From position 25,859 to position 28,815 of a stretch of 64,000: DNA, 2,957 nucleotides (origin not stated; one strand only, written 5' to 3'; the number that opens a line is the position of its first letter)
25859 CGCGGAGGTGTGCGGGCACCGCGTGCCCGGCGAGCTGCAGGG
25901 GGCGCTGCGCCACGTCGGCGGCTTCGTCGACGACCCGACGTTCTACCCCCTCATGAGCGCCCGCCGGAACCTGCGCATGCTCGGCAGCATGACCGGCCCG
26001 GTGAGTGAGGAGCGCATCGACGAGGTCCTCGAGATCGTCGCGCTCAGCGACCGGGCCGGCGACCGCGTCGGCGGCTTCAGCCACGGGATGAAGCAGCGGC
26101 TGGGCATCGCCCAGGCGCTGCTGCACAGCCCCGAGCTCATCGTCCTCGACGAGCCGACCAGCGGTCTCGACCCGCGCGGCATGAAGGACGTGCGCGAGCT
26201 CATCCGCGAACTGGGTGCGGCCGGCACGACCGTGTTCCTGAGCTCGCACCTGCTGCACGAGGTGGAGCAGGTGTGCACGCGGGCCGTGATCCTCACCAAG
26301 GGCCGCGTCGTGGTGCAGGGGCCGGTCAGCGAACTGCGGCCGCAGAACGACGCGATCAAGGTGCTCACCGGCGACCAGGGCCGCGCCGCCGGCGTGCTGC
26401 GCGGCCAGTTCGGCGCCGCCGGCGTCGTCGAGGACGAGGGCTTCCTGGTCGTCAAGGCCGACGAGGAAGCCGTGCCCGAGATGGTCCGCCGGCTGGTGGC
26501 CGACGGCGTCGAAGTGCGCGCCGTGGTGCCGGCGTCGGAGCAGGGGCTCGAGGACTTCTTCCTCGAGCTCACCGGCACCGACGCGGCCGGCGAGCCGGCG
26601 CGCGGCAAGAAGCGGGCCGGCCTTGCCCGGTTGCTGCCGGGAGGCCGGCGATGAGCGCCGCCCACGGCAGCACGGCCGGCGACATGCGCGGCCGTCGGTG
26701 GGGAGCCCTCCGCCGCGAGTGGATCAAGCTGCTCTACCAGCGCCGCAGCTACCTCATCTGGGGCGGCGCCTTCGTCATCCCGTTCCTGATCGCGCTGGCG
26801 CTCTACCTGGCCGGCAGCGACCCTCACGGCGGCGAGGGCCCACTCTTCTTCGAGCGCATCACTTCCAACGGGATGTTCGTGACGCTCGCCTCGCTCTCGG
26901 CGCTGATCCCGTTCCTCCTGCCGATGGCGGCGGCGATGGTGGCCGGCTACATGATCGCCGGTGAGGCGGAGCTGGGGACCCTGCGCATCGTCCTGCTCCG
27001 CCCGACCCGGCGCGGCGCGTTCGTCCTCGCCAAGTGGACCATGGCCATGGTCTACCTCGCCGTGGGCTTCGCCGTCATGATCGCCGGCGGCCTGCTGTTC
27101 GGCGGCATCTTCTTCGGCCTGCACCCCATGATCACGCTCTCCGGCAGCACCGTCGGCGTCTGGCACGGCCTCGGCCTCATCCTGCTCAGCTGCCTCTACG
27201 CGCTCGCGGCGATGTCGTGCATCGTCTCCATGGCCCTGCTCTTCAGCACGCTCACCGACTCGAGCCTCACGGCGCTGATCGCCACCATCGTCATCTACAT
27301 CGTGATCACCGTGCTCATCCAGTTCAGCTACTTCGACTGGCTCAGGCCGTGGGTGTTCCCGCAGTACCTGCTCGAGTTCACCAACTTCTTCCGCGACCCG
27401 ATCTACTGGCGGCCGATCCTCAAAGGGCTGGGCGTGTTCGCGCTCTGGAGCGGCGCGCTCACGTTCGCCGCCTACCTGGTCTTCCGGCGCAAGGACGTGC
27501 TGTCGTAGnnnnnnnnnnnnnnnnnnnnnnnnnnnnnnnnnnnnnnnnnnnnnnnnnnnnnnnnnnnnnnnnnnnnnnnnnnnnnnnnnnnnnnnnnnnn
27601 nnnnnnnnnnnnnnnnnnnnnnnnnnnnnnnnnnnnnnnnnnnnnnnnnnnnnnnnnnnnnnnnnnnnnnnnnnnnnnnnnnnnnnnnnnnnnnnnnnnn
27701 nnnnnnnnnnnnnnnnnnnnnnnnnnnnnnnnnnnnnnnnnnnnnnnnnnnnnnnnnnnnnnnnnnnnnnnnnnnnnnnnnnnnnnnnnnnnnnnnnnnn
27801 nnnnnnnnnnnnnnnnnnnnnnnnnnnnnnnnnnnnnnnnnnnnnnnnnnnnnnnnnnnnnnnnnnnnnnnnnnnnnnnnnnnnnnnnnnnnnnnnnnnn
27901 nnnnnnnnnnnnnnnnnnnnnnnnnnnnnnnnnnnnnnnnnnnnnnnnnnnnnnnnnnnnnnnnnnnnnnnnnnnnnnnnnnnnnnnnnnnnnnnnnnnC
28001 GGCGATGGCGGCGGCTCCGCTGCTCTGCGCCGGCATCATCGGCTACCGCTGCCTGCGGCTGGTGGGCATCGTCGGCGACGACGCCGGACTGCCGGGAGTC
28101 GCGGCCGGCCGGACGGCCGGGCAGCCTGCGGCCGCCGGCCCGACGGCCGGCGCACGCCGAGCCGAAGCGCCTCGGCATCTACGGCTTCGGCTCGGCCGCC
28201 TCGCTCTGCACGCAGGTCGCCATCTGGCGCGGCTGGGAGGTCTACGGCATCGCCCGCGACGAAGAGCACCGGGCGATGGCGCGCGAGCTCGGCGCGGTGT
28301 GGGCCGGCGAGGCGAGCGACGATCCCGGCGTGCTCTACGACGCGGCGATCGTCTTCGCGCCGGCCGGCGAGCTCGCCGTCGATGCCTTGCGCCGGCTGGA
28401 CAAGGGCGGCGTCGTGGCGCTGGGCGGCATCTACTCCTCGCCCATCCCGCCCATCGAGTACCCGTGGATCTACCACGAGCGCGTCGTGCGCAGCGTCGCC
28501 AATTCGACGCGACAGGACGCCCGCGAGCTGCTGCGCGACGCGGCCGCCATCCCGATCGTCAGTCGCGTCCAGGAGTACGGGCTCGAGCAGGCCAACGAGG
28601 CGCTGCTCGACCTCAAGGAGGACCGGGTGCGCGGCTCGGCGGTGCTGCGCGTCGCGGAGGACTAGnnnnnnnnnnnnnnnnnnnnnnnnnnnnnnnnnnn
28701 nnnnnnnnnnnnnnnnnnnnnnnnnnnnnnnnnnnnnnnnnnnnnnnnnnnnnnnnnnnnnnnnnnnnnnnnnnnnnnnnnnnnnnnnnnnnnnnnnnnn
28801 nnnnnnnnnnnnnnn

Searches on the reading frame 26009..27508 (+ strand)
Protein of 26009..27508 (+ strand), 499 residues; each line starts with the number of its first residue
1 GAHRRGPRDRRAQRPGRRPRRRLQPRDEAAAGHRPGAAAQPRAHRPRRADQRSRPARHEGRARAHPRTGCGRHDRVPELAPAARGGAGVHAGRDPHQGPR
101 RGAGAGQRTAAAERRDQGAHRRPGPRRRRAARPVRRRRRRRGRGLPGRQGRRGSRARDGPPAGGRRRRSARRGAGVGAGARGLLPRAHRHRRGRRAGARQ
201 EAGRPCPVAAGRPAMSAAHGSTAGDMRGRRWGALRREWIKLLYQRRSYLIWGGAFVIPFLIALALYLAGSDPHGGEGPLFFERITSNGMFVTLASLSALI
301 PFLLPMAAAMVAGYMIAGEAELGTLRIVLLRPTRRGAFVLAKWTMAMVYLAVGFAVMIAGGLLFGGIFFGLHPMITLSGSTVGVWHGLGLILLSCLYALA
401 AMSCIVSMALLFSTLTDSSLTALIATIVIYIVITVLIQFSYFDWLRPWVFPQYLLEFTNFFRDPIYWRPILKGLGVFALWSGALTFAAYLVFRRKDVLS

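Call 75: search_protein_families(library=pfam, proteins=[window:26009-27508:+], max_evalue=0.0001)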
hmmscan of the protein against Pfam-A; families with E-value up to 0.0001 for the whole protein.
window:26009-27508:+ (499 aa): 2 families
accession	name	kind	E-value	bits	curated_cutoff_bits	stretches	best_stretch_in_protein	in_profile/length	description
PF12679.13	ABC2_membrane_2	-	7.9e-14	52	27.2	1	236-451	6-213/283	ABC-2 family transporter protein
PF12730.13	ABC2_membrane_4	-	1.2e-10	42.1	27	1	234-431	2-177/179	ABC-2 family transporter protein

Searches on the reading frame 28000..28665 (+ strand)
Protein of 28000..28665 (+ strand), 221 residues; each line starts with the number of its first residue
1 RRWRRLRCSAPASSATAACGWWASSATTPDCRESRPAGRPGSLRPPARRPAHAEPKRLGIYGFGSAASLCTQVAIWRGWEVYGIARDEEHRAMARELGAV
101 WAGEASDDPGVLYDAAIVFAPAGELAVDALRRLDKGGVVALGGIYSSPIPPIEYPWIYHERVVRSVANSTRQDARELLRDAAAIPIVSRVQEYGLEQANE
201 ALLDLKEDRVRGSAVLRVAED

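Call 75: search_protein_families(library=pfam, proteins=[window:28000-28665:+], max_evalue=0.0001)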
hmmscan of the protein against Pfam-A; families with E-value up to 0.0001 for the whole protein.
window:28000-28665:+ (221 aa): 1 family
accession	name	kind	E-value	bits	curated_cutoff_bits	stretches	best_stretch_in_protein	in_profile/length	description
PF00107.32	ADH_zinc_N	-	1.1e-07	32.3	31.8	1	69-180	5-126/129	Zinc-binding dehydrogenase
